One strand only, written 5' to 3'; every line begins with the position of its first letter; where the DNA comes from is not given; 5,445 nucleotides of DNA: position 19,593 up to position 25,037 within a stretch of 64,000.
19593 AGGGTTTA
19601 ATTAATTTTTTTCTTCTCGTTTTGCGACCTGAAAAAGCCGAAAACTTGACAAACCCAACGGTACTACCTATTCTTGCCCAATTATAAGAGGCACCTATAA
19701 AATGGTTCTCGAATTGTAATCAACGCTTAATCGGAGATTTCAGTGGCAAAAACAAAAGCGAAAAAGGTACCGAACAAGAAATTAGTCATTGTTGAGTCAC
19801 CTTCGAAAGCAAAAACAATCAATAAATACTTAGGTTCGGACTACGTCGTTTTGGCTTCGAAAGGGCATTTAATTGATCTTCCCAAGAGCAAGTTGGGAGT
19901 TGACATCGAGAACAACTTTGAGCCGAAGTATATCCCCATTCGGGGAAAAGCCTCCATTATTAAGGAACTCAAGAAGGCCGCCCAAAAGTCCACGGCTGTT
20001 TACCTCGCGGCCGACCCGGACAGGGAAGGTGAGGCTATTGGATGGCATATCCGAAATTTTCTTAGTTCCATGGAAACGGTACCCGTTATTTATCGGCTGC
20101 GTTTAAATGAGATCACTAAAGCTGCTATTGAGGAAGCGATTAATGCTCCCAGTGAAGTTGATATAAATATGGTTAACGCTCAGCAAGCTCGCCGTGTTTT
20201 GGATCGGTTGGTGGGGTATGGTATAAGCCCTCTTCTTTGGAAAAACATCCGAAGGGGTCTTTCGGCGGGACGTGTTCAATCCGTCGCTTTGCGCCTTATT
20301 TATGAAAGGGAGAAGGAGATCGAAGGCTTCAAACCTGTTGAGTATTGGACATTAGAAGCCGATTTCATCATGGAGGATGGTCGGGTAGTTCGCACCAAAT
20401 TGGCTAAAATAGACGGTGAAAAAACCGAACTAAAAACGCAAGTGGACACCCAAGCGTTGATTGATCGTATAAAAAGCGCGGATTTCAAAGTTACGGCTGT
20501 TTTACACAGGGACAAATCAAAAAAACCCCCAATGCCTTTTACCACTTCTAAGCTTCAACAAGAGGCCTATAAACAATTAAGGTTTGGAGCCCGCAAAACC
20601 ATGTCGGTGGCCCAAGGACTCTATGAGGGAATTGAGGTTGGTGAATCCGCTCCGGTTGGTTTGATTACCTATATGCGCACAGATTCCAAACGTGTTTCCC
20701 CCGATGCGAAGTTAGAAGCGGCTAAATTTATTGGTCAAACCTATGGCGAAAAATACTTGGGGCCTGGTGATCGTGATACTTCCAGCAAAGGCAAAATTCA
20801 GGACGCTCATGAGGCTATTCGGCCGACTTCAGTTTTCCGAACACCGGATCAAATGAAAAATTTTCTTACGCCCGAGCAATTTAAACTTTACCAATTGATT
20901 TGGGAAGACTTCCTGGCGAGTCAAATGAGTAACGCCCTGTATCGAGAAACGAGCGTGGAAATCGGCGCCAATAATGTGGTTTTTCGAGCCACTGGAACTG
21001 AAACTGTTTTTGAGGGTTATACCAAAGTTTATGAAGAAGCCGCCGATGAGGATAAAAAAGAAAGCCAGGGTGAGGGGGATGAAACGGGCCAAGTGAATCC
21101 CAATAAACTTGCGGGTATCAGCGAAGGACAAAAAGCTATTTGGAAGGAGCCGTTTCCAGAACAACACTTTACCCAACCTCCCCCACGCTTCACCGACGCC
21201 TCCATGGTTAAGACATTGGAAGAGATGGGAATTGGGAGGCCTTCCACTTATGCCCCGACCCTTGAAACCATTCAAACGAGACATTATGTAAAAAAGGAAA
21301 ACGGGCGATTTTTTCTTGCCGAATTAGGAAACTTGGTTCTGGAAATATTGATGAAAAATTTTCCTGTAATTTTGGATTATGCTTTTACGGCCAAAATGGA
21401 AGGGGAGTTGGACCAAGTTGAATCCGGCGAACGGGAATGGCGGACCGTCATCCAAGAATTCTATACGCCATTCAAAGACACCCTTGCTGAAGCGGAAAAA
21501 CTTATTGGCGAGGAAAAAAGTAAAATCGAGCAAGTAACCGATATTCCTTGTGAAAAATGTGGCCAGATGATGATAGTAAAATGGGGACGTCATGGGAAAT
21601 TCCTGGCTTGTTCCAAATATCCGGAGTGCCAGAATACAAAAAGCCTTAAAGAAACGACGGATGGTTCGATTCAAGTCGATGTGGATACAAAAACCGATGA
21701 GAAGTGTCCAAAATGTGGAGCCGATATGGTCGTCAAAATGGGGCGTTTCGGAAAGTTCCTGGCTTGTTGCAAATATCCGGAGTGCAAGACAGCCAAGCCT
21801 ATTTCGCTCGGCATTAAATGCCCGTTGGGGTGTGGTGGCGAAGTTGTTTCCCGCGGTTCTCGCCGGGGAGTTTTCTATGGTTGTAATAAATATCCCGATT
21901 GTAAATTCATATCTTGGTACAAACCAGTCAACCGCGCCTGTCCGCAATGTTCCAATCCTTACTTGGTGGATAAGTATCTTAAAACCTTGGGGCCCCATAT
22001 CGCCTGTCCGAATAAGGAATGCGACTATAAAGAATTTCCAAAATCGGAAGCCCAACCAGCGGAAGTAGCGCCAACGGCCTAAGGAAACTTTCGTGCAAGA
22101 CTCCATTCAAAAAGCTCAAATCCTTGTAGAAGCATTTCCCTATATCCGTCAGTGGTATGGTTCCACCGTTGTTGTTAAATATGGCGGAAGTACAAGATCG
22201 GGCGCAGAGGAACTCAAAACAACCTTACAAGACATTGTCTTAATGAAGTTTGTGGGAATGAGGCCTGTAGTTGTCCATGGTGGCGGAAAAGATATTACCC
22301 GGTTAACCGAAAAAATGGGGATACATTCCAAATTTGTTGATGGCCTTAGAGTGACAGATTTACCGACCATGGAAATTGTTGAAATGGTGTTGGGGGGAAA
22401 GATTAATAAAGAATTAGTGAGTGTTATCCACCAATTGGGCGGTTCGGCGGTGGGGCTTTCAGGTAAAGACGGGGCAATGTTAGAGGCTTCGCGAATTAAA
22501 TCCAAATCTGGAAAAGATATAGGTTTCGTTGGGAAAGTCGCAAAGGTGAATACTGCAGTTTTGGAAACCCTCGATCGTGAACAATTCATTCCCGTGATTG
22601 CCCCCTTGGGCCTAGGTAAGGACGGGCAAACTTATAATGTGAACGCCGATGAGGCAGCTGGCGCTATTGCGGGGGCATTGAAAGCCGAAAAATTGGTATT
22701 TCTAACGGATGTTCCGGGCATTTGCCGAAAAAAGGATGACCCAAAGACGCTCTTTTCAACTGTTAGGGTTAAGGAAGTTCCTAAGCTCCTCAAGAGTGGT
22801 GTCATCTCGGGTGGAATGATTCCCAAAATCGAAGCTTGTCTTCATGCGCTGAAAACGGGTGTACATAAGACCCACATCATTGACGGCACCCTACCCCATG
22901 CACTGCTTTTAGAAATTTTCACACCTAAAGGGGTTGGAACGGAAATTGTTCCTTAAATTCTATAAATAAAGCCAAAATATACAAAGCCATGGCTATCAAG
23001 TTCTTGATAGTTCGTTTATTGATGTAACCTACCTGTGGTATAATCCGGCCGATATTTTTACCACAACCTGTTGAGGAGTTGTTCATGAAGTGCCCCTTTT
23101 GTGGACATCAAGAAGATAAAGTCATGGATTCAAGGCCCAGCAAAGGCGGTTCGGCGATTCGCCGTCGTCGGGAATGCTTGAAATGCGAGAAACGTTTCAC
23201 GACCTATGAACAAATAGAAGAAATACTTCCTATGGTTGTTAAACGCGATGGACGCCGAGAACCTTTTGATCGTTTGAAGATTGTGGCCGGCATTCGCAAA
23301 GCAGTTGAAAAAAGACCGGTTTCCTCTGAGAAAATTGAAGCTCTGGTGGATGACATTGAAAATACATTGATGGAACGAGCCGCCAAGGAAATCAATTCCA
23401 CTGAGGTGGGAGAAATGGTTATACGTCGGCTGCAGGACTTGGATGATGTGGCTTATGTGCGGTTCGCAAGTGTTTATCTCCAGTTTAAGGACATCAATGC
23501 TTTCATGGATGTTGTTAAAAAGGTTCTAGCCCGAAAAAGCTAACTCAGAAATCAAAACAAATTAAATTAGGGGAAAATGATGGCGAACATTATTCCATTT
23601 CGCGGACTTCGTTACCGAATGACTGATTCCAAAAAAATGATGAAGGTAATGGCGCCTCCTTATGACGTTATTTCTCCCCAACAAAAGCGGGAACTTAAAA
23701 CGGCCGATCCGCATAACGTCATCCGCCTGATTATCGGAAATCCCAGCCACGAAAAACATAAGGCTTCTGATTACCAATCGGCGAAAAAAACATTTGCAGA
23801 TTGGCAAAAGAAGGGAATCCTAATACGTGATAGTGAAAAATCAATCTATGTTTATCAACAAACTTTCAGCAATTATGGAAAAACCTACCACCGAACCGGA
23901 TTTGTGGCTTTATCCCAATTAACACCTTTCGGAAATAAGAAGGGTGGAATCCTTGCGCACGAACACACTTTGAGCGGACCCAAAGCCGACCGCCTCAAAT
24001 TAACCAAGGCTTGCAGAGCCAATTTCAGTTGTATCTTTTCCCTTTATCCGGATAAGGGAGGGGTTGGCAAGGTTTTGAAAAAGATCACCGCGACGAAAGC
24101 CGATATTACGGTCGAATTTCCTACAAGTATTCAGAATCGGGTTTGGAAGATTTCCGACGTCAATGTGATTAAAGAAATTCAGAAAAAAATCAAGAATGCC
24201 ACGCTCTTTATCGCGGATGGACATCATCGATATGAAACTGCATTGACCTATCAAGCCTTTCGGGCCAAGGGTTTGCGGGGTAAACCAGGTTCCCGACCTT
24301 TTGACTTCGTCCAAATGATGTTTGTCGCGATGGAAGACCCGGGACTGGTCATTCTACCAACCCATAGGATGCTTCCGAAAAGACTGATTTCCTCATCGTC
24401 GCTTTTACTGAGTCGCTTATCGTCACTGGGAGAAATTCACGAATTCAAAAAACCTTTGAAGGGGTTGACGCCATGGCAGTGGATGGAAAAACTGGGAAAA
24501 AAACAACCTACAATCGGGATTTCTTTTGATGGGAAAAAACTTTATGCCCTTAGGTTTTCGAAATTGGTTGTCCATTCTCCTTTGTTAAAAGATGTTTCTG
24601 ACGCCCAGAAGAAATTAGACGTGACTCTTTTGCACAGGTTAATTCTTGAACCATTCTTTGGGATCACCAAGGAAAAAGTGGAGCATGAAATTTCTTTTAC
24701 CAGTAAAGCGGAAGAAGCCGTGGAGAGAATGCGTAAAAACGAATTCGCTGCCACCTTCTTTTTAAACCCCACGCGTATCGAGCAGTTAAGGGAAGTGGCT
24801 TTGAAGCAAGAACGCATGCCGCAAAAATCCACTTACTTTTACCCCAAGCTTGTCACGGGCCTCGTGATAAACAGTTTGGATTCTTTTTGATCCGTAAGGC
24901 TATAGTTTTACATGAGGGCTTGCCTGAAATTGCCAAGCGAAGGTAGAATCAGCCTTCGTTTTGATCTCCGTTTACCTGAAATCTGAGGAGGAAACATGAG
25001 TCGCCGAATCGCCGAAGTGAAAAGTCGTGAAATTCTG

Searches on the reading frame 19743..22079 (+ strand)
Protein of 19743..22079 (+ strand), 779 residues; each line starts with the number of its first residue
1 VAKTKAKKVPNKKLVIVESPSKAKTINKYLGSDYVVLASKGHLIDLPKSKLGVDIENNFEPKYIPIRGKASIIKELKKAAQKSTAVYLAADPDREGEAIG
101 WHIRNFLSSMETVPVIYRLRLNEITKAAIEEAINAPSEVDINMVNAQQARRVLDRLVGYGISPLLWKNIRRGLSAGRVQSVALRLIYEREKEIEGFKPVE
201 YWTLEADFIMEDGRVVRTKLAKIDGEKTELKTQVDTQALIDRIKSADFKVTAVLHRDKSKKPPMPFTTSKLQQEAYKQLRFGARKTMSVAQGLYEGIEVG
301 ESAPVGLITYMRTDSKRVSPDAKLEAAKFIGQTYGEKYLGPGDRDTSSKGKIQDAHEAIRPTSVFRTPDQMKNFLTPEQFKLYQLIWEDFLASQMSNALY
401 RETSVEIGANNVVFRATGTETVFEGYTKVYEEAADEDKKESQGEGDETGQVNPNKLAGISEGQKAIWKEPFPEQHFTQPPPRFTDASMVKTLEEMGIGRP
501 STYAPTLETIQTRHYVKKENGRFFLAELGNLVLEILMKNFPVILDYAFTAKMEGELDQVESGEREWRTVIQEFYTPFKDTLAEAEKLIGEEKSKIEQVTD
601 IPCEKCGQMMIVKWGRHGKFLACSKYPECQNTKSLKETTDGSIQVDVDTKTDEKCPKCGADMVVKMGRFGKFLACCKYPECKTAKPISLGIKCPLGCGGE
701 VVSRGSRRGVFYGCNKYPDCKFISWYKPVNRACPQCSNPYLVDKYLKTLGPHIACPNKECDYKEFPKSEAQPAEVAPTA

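Call 25: search_protein_families(library=pfam, proteins=[window:19743-22079:+], max_evalue=0.01)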
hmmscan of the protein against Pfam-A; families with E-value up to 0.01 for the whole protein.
window:19743-22079:+ (779 aa): 3 families
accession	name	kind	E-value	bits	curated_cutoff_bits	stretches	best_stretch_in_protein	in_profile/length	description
PF01131.25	Topoisom_bac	-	3.5e-119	398.9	35.1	1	139-571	2-411/411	DNA topoisomerase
PF01396.24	Zn_ribbon_Top1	-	2.6e-40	136.4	32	3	652-687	1-36/39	Topoisomerase DNA binding C4 zinc finger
PF01751.28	Toprim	-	9.2e-22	77.5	23.1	1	13-124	1-96/96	Toprim domain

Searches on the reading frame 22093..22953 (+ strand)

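Call 25: search_protein_families(library=pfam, proteins=[window:22093-22953:+], max_evalue=0.01)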
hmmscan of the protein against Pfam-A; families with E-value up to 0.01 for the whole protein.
window:22093-22953:+ (287 aa): 1 family
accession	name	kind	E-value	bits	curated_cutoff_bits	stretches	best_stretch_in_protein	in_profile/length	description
PF00696.33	AA_kinase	-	3.7e-47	161.5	24.9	1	25-264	2-234/234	Amino acid kinase family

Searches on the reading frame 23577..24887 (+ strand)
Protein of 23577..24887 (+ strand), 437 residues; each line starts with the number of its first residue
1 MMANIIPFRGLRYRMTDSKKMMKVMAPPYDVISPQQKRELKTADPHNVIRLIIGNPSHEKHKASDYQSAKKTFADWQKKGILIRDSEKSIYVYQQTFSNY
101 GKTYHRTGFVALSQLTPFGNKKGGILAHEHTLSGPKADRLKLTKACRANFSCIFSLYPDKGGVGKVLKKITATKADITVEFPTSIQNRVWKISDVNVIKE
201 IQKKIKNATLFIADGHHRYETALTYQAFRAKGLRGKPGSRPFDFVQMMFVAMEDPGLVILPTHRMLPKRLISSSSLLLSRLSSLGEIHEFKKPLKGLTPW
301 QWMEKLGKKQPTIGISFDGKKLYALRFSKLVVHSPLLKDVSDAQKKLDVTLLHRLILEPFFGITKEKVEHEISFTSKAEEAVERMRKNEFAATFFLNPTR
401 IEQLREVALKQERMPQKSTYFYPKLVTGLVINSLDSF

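Call 25: search_protein_families(library=pfam, proteins=[window:23577-24887:+], max_evalue=0.01)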
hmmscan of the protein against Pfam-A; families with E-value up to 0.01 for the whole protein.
window:23577-24887:+ (437 aa): 1 family
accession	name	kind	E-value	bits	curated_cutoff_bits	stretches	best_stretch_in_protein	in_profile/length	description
PF06245.16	DUF1015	-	6.2e-81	272.3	25.8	1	5-349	1-324/325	Protein of unknown function (DUF1015)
